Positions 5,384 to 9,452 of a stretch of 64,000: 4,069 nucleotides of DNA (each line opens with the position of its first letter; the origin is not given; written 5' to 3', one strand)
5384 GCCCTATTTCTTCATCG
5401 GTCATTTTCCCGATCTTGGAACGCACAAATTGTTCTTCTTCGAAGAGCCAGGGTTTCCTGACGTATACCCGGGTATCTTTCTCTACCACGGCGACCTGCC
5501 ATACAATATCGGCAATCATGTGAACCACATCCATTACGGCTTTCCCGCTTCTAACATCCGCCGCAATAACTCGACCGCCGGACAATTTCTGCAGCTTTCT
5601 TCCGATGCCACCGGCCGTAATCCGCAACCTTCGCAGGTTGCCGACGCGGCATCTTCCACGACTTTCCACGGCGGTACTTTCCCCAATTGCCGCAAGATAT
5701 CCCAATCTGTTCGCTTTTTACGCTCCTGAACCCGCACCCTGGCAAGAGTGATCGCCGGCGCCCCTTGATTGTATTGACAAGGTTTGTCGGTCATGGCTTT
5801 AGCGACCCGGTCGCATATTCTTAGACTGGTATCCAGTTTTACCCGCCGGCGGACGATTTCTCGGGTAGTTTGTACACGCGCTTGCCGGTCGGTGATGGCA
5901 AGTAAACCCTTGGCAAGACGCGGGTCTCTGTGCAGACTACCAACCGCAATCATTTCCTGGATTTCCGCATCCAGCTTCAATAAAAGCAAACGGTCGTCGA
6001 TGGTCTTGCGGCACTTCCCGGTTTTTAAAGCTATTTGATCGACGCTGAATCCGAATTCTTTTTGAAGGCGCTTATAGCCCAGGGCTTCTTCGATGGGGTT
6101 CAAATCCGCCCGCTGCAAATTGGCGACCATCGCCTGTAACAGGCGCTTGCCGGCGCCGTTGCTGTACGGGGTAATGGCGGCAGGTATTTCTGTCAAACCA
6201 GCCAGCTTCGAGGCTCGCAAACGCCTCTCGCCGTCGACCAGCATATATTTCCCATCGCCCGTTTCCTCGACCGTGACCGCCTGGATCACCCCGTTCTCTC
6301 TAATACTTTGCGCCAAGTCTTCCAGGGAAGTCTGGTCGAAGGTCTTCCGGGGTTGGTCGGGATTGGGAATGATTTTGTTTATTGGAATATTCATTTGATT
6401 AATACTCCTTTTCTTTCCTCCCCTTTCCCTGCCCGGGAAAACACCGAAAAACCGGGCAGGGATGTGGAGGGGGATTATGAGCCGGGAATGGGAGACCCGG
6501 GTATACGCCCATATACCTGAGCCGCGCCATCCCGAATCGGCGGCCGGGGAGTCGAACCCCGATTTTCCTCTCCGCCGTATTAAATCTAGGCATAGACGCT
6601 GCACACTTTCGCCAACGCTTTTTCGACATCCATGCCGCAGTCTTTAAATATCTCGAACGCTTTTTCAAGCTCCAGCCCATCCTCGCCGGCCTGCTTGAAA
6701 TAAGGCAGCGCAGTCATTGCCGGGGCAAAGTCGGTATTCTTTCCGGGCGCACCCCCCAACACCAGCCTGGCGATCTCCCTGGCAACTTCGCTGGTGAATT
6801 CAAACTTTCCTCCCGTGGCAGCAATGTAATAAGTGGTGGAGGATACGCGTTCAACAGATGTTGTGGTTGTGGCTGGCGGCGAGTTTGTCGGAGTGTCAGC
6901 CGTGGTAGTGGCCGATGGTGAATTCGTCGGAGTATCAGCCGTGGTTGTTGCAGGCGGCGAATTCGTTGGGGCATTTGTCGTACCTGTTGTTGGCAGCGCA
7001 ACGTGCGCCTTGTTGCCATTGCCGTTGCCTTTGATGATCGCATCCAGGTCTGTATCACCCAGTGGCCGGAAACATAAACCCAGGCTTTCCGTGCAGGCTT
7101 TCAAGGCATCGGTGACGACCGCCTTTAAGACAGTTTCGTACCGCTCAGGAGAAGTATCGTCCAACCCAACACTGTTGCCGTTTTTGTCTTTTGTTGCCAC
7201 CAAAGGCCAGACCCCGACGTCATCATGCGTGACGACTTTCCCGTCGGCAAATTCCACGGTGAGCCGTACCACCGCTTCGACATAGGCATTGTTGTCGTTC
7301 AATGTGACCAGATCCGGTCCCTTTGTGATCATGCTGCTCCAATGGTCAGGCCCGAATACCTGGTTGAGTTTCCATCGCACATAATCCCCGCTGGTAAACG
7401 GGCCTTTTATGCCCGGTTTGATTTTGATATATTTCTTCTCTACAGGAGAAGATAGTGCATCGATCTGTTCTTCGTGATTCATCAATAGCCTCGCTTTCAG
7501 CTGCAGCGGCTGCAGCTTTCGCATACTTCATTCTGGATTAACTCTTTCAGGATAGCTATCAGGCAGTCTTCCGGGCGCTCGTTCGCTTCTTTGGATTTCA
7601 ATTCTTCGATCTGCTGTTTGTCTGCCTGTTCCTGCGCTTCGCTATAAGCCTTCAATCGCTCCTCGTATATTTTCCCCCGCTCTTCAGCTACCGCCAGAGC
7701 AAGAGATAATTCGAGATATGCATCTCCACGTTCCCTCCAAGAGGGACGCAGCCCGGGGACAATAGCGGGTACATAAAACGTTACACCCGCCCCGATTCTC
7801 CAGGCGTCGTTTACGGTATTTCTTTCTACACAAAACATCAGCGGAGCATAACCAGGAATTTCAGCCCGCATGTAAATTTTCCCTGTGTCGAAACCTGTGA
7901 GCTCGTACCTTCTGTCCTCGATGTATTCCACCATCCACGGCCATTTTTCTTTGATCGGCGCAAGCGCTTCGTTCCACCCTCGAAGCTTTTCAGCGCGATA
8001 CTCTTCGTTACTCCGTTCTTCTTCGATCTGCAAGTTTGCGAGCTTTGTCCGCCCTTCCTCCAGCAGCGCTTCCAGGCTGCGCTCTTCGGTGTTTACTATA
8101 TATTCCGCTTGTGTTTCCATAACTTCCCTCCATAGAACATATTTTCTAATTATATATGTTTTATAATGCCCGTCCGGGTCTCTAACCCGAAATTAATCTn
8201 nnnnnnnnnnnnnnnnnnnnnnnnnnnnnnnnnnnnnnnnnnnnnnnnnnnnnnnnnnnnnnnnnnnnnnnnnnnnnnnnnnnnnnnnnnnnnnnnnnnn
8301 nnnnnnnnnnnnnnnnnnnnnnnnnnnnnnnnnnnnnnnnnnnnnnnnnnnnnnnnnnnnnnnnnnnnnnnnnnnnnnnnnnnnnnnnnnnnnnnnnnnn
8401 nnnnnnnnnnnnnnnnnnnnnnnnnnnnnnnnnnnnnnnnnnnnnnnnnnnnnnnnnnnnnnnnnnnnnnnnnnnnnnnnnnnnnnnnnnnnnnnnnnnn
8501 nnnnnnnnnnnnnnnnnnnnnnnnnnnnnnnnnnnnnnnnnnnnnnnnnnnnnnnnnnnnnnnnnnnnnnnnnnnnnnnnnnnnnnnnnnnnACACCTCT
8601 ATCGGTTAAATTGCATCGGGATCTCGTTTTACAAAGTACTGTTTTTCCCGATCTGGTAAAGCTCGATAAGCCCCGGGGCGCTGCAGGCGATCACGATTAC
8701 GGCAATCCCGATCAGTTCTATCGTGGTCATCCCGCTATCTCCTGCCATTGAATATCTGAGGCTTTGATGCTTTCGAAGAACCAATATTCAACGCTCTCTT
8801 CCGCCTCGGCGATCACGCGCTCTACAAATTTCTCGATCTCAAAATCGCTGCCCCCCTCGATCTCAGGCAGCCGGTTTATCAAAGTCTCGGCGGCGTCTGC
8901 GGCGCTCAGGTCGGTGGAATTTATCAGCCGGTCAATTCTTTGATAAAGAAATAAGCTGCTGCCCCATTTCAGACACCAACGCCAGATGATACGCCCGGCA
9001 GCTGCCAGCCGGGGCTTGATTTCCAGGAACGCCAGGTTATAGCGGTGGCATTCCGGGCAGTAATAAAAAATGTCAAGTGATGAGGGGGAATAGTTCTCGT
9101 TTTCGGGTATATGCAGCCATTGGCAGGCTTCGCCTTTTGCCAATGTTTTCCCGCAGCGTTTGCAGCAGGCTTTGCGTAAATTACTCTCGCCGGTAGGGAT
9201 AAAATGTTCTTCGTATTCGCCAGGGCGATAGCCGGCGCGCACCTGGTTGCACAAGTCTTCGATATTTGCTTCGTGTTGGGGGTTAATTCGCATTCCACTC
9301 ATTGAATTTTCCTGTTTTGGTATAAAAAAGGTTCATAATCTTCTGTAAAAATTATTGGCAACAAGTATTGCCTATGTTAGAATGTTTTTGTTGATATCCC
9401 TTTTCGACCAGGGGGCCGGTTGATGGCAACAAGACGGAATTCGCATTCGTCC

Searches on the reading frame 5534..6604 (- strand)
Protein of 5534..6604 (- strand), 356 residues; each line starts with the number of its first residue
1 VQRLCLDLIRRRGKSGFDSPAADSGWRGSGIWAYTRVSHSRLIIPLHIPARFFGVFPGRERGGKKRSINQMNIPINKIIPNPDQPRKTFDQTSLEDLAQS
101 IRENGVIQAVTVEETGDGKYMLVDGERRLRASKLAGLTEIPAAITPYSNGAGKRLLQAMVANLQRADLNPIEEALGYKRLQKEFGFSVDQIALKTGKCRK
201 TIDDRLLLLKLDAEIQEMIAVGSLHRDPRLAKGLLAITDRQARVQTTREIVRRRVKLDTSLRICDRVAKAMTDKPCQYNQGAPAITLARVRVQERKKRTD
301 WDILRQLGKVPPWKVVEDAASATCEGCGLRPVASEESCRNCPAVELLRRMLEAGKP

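Call 11: search_protein_families(library=pfam, proteins=[window:5534-6604:-], max_evalue=0.01)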
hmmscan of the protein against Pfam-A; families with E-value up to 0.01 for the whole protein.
window:5534-6604:- (356 aa): 2 families
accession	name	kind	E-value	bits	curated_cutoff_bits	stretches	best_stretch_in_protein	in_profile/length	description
PF02195.25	ParB_N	-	4.4e-24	84.8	26.3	1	72-164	5-95/95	ParB N-terminal domain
PF17762.8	HTH_ParB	-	9.2e-18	64.7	22.6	1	167-256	2-89/102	ParB HTH domain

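Call 12: search_protein_families(library=phrogs, proteins=[window:5534-6604:-], max_evalue=0.001)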
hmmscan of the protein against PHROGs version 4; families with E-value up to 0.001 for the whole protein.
window:5534-6604:- (356 aa): 22 families
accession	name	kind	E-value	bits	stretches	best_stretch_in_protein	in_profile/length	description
phrog_4715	-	DNA, RNA and nucleotide metabolism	9.5e-34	117.8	1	67-219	144-313/630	ParB-like partition protein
phrog_6218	-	DNA, RNA and nucleotide metabolism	2.7e-33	116.9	1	68-219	3-152/506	ParB-like partition protein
phrog_3264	-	DNA, RNA and nucleotide metabolism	3.3e-30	106.8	1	69-263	48-234/337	ParB-like partition protein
phrog_1033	-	DNA, RNA and nucleotide metabolism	2e-25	91.3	1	71-223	34-190/334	ParB-like partition protein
phrog_18726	-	unknown function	1.7e-19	70.9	2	156-222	121-187/572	-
phrog_12047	-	DNA, RNA and nucleotide metabolism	1.3e-12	48.8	1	71-173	1-95/301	ParB-like partition nuclease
phrog_8071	-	DNA, RNA and nucleotide metabolism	3.6e-10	40.6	1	67-193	4-128/389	ParB-like partition protein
phrog_3951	-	unknown function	6.2e-10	40.1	1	66-148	14-99/301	-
phrog_26387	-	DNA, RNA and nucleotide metabolism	8.6e-10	39.4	1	69-188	9-129/252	ParB-like partition nuclease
phrog_620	-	DNA, RNA and nucleotide metabolism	2.5e-09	38.5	1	69-144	8-78/217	ParB-like partition protein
phrog_498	-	other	6.7e-09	35.8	1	72-155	37-117/633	DNA methyltransferase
phrog_18056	-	DNA, RNA and nucleotide metabolism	1.3e-08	35.1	1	74-191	7-98/387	ParB-like partition nuclease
phrog_7783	-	unknown function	7.7e-08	32.5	1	93-244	26-179/634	-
phrog_723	-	DNA, RNA and nucleotide metabolism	2.5e-06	28.5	1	68-147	11-89/223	ParB-like partition protein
phrog_15982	-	unknown function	1.2e-05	25.5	1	71-134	29-91/453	-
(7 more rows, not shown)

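Call 25: find_homologous_proteins(query=window:5534-6604:-, max_evalue=1e-10)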
Query window:5534-6604:- (356 aa): 4465 proteins with E <= 1e-10 among 8000 candidates; the best 120 are listed.
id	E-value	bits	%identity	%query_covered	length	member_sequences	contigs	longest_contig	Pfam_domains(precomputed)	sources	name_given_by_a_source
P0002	1.2e-182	625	100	80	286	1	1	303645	PF17762.9,PF02195.27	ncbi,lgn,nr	ncbi:MAG: ParB/RepB/Spo0J family partition protein [Anaerolineales bacterium]|nr:ParB/RepB/Spo0J fam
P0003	6.5e-118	412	67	80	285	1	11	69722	PF17762.9,PF02195.27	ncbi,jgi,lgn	jgi:ParB family transcriptional regulator, chromosome partitioning protein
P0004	4.3e-107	376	61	80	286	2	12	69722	PF17762.9,PF02195.27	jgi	jgi:ParB family transcriptional regulator, chromosome partitioning protein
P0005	4.6e-85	304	53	79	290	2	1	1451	PF17762.9,PF02195.27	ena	-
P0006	1.9e-84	302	52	82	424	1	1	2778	PF17762.9,PF02195.27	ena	-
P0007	8.1e-79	283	51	79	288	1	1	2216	PF17762.9,PF02195.27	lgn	-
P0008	1.5e-77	279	49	79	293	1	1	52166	PF17762.9,PF02195.27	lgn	-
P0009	4.7e-75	271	50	79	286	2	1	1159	PF17762.9,PF02195.27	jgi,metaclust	metaclust:\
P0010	1.3e-74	270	52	79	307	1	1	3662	PF17762.9,PF02195.27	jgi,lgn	-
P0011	2.4e-74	269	48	78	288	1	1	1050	PF17762.9,PF02195.27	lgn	-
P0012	1.0e-73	267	49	79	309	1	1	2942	PF17762.9,PF02195.27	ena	-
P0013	1.2e-73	266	50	80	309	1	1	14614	PF17762.9,PF02195.27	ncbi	-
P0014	2.8e-73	265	49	79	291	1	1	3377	PF17762.9,PF02195.27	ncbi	-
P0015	1.0e-72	263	49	79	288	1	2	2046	PF17762.9,PF02195.27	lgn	-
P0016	1.5e-72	263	49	80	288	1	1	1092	PF17762.9,PF02195.27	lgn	-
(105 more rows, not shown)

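Call 26: find_encoding_contigs(protein=P0003, flank=10000, max_places=8)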
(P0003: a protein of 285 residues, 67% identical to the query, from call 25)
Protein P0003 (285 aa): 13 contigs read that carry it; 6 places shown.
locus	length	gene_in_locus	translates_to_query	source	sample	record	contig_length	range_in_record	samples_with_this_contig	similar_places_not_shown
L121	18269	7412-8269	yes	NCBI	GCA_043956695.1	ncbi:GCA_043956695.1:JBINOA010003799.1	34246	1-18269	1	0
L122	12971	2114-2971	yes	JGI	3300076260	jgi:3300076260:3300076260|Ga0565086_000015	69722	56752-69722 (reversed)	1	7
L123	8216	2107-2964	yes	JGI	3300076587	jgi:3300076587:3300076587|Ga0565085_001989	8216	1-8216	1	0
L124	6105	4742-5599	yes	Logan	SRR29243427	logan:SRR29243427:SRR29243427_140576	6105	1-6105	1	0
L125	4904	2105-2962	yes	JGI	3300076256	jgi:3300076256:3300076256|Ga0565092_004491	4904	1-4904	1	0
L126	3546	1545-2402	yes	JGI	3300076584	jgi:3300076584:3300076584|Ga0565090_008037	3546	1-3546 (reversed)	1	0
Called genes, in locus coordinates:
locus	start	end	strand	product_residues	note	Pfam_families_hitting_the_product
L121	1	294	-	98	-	?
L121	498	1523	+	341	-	PF02899:Phage_int_SAM_1 (faint), PF00589:Phage_integrase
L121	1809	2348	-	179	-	-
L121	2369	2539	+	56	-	-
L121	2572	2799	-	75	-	-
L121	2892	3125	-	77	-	PF12844:HTH_19, PF13443:HTH_26, PF01381:HTH_3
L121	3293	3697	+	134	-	-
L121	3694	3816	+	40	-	-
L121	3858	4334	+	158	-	-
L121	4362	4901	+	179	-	-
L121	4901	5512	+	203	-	-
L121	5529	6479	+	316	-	PF04098:Rad52_Rad22 (weak)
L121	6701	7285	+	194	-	-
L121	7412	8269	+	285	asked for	PF02195:ParB_N, PF17762:HTH_ParB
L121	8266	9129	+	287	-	-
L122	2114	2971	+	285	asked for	PF02195:ParB_N, PF17762:HTH_ParB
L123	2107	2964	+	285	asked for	PF02195:ParB_N, PF17762:HTH_ParB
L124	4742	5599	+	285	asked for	PF02195:ParB_N, PF17762:HTH_ParB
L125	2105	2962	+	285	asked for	PF02195:ParB_N, PF17762:HTH_ParB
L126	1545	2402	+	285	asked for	PF02195:ParB_N, PF17762:HTH_ParB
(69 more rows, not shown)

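Call 27: find_encoding_contigs(protein=P0004, flank=10000, max_places=8)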
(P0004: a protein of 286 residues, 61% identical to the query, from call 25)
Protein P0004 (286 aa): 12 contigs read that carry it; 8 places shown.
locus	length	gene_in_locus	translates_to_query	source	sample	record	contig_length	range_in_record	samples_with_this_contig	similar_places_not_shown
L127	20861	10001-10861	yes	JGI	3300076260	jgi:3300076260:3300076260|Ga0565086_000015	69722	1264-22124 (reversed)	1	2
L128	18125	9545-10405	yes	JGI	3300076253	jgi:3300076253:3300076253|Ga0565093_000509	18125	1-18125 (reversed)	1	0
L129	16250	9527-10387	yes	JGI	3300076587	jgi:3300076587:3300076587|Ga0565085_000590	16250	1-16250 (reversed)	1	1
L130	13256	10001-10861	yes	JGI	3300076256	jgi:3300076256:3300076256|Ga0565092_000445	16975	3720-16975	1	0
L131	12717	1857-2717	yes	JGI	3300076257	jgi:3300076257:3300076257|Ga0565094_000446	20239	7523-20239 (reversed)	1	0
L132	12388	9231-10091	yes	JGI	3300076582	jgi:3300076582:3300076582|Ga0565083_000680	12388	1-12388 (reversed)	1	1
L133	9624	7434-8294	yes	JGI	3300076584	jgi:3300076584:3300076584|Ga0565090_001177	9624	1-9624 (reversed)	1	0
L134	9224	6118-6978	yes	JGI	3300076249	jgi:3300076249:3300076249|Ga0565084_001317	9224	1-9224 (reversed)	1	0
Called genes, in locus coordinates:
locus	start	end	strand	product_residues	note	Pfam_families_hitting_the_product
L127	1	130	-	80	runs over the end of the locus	-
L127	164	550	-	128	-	-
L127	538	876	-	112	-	-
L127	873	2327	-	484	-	PF13730:HTH_36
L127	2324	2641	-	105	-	-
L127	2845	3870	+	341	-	PF02899:Phage_int_SAM_1 (faint), PF00589:Phage_integrase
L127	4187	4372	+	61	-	-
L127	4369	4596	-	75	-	-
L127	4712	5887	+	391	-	PF13240:Zn_Ribbon_1 (faint)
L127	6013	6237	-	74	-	PF13560:HTH_31 (weak), PF12844:HTH_19, PF01381:HTH_3, PF13443:HTH_26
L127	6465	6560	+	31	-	-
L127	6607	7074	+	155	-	-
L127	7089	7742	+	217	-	-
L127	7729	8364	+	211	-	-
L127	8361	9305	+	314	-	-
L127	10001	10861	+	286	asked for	PF02195:ParB_N, PF17762:HTH_ParB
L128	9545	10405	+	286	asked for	PF02195:ParB_N, PF17762:HTH_ParB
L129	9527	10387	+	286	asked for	PF02195:ParB_N, PF17762:HTH_ParB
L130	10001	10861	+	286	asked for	PF02195:ParB_N, PF17762:HTH_ParB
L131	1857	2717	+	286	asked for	PF02195:ParB_N, PF17762:HTH_ParB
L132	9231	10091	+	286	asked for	PF02195:ParB_N, PF17762:HTH_ParB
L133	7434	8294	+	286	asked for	PF02195:ParB_N, PF17762:HTH_ParB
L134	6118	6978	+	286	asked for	PF02195:ParB_N, PF17762:HTH_ParB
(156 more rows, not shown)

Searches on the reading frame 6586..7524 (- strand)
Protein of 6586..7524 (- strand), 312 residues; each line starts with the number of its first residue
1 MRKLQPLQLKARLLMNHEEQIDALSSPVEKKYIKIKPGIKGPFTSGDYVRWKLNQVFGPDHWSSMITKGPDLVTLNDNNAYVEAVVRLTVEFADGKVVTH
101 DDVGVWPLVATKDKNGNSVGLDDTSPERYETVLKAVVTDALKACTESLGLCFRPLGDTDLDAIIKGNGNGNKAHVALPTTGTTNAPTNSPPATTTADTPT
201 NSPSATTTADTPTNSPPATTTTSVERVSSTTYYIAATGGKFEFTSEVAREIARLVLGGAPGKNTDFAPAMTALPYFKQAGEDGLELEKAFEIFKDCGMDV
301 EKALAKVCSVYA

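Call 11: search_protein_families(library=pfam, proteins=[window:6586-7524:-], max_evalue=0.01)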
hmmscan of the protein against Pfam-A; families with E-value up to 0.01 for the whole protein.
window:6586-7524:- (312 aa): 1 family
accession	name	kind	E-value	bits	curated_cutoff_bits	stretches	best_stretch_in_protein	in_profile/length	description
PF04098.21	Rad52_Rad22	-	1.9e-06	28.3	20.3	1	20-149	5-127/153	Rad52/22 family double-strand break repair protein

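Call 12: search_protein_families(library=phrogs, proteins=[window:6586-7524:-], max_evalue=0.001)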
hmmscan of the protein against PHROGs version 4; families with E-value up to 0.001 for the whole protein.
window:6586-7524:- (312 aa): 0 families

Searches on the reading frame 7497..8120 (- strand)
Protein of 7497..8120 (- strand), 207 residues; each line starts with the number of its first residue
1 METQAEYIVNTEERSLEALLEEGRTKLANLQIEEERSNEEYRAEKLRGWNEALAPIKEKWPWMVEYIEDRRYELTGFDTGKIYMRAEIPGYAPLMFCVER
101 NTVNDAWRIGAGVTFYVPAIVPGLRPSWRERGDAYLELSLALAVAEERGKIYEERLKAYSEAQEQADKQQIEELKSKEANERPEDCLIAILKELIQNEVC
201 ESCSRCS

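Call 11: search_protein_families(library=pfam, proteins=[window:7497-8120:-], max_evalue=0.01)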
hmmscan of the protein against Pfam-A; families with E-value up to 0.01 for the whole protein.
window:7497-8120:- (207 aa): 0 families

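Call 12: search_protein_families(library=phrogs, proteins=[window:7497-8120:-], max_evalue=0.001)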
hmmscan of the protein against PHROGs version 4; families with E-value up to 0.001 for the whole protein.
window:7497-8120:- (207 aa): 0 families

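Call 24: find_related_loci(query=window:7497-8120:-, collection=viral_contigs, flank=5000)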
Query window:7497-8120:- (207 aa) in viral_contigs; peptide patterns used: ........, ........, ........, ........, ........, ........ (x = any residue, [..] = any of these).
6 stretches matched a pattern, but none encodes a relative of the query by tblastn (E <= 1e-3).

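Call 84: search_protein_families(library=padloc, proteins=[window:7497-8120:-], max_evalue=0.01)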
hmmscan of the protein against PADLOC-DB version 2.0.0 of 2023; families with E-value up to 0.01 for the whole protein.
window:7497-8120:- (207 aa): 0 families

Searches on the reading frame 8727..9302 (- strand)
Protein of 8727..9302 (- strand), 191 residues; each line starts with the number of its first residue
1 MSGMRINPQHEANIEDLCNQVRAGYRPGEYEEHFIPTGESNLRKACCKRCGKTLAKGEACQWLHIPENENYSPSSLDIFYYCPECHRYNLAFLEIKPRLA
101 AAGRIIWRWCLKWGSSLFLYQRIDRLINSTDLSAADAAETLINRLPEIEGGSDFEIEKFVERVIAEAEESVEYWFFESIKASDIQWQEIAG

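Call 11: search_protein_families(library=pfam, proteins=[window:8727-9302:-], max_evalue=0.01)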
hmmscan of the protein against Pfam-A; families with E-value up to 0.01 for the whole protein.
window:8727-9302:- (191 aa): 0 families

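Call 12: search_protein_families(library=phrogs, proteins=[window:8727-9302:-], max_evalue=0.001)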
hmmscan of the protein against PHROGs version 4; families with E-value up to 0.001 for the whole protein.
window:8727-9302:- (191 aa): 0 families

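Call 17: find_homologous_proteins(query=window:8727-9302:-, max_evalue=0.001)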
Query window:8727-9302:- (191 aa): 1 proteins with E <= 0.001 among 172 candidates.
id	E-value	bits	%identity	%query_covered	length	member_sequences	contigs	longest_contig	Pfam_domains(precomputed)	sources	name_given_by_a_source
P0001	5.9e-129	446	100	100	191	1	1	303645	-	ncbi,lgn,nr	ncbi:MAG: hypothetical protein JW908_00740 [Anaerolineales bacterium]|nr:hypothetical protein [Anaer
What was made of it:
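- Tried and rejected: Homologues of the adjacent 191-aa gene: only itself (call 17).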

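Call 84: search_protein_families(library=padloc, proteins=[window:8727-9302:-], max_evalue=0.01)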
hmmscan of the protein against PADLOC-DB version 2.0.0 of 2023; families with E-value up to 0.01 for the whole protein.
window:8727-9302:- (191 aa): 0 families
